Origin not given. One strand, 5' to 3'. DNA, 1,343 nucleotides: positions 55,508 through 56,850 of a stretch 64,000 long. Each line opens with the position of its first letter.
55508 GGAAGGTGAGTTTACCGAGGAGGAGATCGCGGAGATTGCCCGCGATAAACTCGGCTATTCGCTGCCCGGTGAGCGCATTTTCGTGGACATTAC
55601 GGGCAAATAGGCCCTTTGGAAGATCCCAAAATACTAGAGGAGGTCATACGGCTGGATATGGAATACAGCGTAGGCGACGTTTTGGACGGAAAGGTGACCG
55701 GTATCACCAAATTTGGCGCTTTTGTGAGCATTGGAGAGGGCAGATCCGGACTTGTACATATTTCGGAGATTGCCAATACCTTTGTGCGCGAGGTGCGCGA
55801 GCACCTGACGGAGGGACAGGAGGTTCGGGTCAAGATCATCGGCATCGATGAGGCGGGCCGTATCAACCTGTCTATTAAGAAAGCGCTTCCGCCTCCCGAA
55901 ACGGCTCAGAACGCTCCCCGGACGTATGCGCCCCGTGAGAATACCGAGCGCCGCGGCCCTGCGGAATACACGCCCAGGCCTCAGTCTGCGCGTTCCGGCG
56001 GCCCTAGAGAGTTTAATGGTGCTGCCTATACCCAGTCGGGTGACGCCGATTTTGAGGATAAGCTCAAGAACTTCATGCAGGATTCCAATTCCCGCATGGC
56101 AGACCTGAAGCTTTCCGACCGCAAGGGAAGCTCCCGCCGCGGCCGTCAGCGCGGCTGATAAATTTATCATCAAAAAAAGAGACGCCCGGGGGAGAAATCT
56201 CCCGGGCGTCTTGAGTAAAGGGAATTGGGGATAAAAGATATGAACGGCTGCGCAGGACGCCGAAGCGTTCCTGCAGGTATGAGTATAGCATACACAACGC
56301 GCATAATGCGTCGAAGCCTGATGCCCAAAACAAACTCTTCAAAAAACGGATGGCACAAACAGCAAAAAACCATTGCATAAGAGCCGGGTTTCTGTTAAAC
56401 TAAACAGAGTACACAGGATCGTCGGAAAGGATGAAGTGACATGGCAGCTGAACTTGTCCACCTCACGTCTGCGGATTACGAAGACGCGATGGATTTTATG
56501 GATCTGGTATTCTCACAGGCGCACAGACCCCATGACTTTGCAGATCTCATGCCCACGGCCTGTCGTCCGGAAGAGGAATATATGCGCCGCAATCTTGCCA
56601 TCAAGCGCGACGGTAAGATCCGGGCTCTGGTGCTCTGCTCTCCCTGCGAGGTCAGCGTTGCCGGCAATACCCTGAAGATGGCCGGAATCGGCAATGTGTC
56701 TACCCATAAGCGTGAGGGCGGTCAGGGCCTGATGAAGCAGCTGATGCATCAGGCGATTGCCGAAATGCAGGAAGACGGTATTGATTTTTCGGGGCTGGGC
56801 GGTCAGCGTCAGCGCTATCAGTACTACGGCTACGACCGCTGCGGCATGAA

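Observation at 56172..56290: Orphan minus-strand transcription unit: candidate C-rich small RNA between the S1-domain protein gene and the GNAT gene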

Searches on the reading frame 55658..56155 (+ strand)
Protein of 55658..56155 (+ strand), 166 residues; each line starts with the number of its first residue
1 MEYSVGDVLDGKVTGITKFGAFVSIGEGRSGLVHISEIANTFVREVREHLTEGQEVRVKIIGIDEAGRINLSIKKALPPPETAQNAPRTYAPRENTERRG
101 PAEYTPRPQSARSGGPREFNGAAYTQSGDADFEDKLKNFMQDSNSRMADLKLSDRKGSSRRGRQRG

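Call 12: find_homologous_proteins(query=window:55658-56155:+)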
Query window:55658-56155:+ (166 aa): 7981 proteins with E <= 0.001 among 8000 candidates; the best 120 are listed.
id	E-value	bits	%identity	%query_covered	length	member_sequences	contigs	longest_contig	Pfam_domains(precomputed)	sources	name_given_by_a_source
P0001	2.1e-102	358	99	100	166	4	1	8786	PF00575.30,PF23459.2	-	-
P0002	5.9e-63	230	72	100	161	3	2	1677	PF00575.30,PF23459.2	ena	-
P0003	1.0e-59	219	72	91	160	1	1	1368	PF00575.30,PF23459.2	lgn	-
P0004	1.3e-45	173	60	97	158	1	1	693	PF00575.30,PF23459.2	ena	-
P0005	4.1e-45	172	49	99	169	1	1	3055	PF00575.30,PF23459.2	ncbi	-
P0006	5.1e-45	171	58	98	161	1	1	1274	PF00575.30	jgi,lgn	-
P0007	1.7e-44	170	55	93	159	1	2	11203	PF00575.30,PF23459.2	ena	-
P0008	1.8e-44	170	54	99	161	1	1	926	PF00575.30,PF23459.2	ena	-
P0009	3.6e-44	169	57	99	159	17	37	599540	PF00575.30,PF23459.2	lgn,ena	-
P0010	4.8e-44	168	53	99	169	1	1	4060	PF00575.30,PF23459.2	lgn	-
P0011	5.6e-44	168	54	99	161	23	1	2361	PF00575.30,PF23459.2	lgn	-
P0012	5.7e-44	168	51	94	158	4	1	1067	PF00575.30,PF23459.2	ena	-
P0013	6.4e-44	168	54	99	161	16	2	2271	PF00575.30,PF23459.2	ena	-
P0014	6.5e-44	168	54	93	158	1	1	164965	PF00575.30,PF23459.2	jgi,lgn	-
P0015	7.1e-44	168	54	93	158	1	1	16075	PF00575.30,PF23459.2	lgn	-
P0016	7.8e-44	168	54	93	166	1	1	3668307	PF02237.24,PF00575.30,PF23459.2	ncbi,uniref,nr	ncbi:conserved hypothetical protein [uncultured Eubacteriales bacterium]|uniref:S1 motif domain-cont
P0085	1.5e-41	160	49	93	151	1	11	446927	PF00575.30,PF23459.2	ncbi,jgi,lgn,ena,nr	ncbi:MAG TPA: S1 RNA-binding domain-containing protein [Pseudoflavonifractor sp.]|jgi:S1 RNA binding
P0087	1.6e-41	160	47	98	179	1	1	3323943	PF00575.30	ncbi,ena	-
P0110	3.2e-41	159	52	99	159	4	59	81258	PF00575.30,PF23459.2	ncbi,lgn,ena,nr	ncbi:MAG TPA: S1 RNA-binding domain-containing protein [Candidatus Evtepia faecigallinarum]|nr:S1 RN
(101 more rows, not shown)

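Call 13: find_encoding_contigs(protein=P0001, flank=3000)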
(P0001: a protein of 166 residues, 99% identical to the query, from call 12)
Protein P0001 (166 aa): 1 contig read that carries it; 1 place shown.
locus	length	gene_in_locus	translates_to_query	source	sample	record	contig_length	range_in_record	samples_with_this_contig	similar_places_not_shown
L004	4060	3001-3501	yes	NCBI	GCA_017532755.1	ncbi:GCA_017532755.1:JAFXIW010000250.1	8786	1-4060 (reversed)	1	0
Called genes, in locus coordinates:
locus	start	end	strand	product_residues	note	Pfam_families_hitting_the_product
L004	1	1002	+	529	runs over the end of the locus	PF01943:Polysacc_synt, PF03023:MurJ, PF13440:Polysacc_synt_3, PF01554:MatE (weak)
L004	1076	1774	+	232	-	PF03819:MazG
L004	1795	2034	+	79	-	PF01479:S4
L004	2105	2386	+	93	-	PF07873:YabP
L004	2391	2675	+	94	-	PF09578:Spore_YabQ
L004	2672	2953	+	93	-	PF04977:DivIC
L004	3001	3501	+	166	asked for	PF00575:S1, PF23459:S1_RRP5 (weak)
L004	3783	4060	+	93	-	PF13527:Acetyltransf_9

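Call 14: find_encoding_contigs(protein=P0002, flank=3000)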
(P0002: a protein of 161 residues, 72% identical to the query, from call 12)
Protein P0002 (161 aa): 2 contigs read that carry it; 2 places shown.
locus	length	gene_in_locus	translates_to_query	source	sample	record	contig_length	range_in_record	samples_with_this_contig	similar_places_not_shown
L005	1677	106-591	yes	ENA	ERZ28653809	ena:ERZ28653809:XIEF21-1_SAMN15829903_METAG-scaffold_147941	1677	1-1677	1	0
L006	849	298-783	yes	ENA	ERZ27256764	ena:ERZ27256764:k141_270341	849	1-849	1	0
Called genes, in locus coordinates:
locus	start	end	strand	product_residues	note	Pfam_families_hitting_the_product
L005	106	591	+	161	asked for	PF00575:S1, PF23459:S1_RRP5 (weak)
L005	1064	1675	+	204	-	?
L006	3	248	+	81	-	?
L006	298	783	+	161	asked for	PF00575:S1, PF23459:S1_RRP5 (weak)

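Call 15: find_encoding_contigs(protein=P0003, flank=3000)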
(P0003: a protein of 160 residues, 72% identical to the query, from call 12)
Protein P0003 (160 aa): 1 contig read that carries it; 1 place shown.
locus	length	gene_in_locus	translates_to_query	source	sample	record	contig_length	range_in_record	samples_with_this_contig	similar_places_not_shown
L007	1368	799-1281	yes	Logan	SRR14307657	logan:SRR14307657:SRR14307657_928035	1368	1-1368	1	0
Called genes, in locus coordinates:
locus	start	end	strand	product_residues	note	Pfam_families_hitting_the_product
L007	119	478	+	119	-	PF09578:Spore_YabQ (weak)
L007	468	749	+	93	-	PF04977:DivIC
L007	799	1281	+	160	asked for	PF00575:S1, PF23459:S1_RRP5 (weak)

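Call 63: find_encoding_contigs(protein=P0085, flank=1500, max_places=2)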
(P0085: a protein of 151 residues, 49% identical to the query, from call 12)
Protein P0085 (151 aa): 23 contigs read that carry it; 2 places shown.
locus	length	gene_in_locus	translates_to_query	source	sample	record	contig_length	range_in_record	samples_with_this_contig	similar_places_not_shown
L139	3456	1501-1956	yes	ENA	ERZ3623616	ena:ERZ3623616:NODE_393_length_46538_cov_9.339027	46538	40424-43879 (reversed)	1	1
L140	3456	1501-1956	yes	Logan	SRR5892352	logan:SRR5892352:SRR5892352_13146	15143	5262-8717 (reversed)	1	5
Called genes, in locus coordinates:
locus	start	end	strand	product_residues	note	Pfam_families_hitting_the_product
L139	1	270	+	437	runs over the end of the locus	PF00089:Trypsin, PF13365:Trypsin_2, PF00595:PDZ, PF13180:PDZ_2, PF17820:PDZ_6 (weak)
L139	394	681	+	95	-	PF07873:YabP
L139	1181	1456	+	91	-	PF04977:DivIC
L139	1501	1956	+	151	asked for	PF00575:S1, PF23459:S1_RRP5 (weak)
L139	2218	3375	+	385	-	PF01979:Amidohydro_1, PF07969:Amidohydro_3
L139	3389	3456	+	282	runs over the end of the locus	PF05681:Fumerase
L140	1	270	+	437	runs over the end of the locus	PF00089:Trypsin, PF13365:Trypsin_2, PF00595:PDZ, PF13180:PDZ_2, PF17820:PDZ_6 (weak)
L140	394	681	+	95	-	PF07873:YabP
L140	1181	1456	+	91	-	PF04977:DivIC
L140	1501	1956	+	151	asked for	PF00575:S1, PF23459:S1_RRP5 (weak)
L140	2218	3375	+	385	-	PF01979:Amidohydro_1, PF07969:Amidohydro_3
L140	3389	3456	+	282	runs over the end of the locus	PF05681:Fumerase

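Call 64: find_encoding_contigs(protein=P0110, flank=1500, max_places=2)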
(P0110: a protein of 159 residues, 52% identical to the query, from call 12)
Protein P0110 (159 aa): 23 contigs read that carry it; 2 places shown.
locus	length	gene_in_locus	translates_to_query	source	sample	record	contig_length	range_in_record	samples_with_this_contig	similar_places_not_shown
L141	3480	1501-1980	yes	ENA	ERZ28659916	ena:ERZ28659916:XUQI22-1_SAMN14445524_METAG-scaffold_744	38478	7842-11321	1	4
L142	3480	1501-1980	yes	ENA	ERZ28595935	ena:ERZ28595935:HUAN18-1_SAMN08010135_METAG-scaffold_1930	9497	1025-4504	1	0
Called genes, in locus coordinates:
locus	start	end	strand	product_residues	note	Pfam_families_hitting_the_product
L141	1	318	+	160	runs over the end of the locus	-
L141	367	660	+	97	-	PF07873:YabP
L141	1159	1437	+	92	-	PF06103:DUF948 (weak), PF04977:DivIC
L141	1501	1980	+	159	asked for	PF00575:S1, PF23459:S1_RRP5 (weak)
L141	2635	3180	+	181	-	PF02482:Ribosomal_S30AE, PF16321:Ribosom_S30AE_C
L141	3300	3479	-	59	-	-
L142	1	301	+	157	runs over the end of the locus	-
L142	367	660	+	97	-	PF07873:YabP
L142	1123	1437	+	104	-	PF06103:DUF948 (faint), PF04977:DivIC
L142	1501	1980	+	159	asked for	PF00575:S1, PF23459:S1_RRP5 (weak)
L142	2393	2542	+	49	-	-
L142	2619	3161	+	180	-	PF02482:Ribosomal_S30AE, PF16321:Ribosom_S30AE_C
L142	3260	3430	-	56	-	-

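Call 65: find_encoding_contigs(protein=P0016, flank=1500, max_places=2)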
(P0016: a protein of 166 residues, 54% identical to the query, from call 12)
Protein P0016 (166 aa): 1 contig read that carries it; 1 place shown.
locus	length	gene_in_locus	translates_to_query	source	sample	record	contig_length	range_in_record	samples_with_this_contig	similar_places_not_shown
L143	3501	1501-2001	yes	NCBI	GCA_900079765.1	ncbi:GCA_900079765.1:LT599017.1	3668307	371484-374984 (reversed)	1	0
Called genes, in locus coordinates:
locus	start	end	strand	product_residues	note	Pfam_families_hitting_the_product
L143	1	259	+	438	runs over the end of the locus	PF00089:Trypsin, PF13365:Trypsin_2, PF00595:PDZ, PF13180:PDZ_2, PF17820:PDZ_6 (weak)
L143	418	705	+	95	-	PF07873:YabP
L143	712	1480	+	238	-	PF09578:Spore_YabQ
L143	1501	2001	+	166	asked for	PF02237:BPL_C (faint), PF00575:S1, PF23459:S1_RRP5 (weak)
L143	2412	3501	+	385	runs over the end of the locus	PF01979:Amidohydro_1, PF07969:Amidohydro_3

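Call 66: find_encoding_contigs(protein=P0087, flank=1500, max_places=2)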
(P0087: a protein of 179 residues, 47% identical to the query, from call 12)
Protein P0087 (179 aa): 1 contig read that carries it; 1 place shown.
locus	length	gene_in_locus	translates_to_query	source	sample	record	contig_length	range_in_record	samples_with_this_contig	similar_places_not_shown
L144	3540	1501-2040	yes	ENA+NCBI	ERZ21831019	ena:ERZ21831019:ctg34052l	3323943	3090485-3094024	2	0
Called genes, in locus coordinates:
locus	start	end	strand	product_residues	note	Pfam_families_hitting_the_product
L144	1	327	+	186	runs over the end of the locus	PF12822:ECF_trnsprt (weak), PF02632:BioY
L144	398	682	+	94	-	PF07873:YabP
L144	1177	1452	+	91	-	PF04977:DivIC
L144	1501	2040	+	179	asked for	PF00575:S1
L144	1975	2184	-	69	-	-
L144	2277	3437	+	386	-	PF01979:Amidohydro_1, PF07969:Amidohydro_3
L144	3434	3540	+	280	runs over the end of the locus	PF05681:Fumerase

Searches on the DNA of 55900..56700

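Call 4: search_rna_families(source=window, start=55900, end=56700, threshold=evalue, max_evalue=10, show_alignments=3)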
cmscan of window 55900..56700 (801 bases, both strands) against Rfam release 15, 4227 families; matches with E-value up to 10: 10.
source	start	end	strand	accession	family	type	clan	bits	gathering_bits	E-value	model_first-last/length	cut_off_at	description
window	56135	56210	-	RF01529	CC3552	Gene; sRNA;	-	21.9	50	0.33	1-106/106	no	Cauldobacter sRNA CC3552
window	56091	56217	+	RF00514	His_leader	Cis-reg; leader;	-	21.2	49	0.56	1-126/126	no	Histidine operon leader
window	56176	56274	-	RF01456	VrrA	Gene; antisense;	-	19.8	50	0.9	1-140/140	no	Vibrio regulatory RNA of OmpA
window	56180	56211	-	RF02826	Scr6925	Gene; sRNA;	-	18.5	50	1.4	97-128/131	no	Streptomyces RNA 6925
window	56171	56270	+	RF02937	Clostridiales-2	Gene; sRNA;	-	18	58.6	0.2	1-82/82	no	Clostridiales-2 RNA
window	56166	56249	-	RF00519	suhB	Gene; sRNA;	CL00108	17.4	41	0.68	1-77/77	no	Makes More Granules Regulator RNA (mmgR)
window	56161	56220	+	RF02067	STnc310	Gene; sRNA;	-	16.6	40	2.9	1-61/61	no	Salmonella enterica sRNA STnc310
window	56174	56302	-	RF02344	ar14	Gene; sRNA;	-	15.5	58.8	2.2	1-123/123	no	Alphaproteobacterial ar14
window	56176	56284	-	RF00021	Spot_42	Gene; sRNA;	-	15.2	80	4.3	1-115/115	no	Spot 42 RNA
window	56180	56211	-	RF00514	His_leader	Cis-reg; leader;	-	15.1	49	9.9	90-120/126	no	Histidine operon leader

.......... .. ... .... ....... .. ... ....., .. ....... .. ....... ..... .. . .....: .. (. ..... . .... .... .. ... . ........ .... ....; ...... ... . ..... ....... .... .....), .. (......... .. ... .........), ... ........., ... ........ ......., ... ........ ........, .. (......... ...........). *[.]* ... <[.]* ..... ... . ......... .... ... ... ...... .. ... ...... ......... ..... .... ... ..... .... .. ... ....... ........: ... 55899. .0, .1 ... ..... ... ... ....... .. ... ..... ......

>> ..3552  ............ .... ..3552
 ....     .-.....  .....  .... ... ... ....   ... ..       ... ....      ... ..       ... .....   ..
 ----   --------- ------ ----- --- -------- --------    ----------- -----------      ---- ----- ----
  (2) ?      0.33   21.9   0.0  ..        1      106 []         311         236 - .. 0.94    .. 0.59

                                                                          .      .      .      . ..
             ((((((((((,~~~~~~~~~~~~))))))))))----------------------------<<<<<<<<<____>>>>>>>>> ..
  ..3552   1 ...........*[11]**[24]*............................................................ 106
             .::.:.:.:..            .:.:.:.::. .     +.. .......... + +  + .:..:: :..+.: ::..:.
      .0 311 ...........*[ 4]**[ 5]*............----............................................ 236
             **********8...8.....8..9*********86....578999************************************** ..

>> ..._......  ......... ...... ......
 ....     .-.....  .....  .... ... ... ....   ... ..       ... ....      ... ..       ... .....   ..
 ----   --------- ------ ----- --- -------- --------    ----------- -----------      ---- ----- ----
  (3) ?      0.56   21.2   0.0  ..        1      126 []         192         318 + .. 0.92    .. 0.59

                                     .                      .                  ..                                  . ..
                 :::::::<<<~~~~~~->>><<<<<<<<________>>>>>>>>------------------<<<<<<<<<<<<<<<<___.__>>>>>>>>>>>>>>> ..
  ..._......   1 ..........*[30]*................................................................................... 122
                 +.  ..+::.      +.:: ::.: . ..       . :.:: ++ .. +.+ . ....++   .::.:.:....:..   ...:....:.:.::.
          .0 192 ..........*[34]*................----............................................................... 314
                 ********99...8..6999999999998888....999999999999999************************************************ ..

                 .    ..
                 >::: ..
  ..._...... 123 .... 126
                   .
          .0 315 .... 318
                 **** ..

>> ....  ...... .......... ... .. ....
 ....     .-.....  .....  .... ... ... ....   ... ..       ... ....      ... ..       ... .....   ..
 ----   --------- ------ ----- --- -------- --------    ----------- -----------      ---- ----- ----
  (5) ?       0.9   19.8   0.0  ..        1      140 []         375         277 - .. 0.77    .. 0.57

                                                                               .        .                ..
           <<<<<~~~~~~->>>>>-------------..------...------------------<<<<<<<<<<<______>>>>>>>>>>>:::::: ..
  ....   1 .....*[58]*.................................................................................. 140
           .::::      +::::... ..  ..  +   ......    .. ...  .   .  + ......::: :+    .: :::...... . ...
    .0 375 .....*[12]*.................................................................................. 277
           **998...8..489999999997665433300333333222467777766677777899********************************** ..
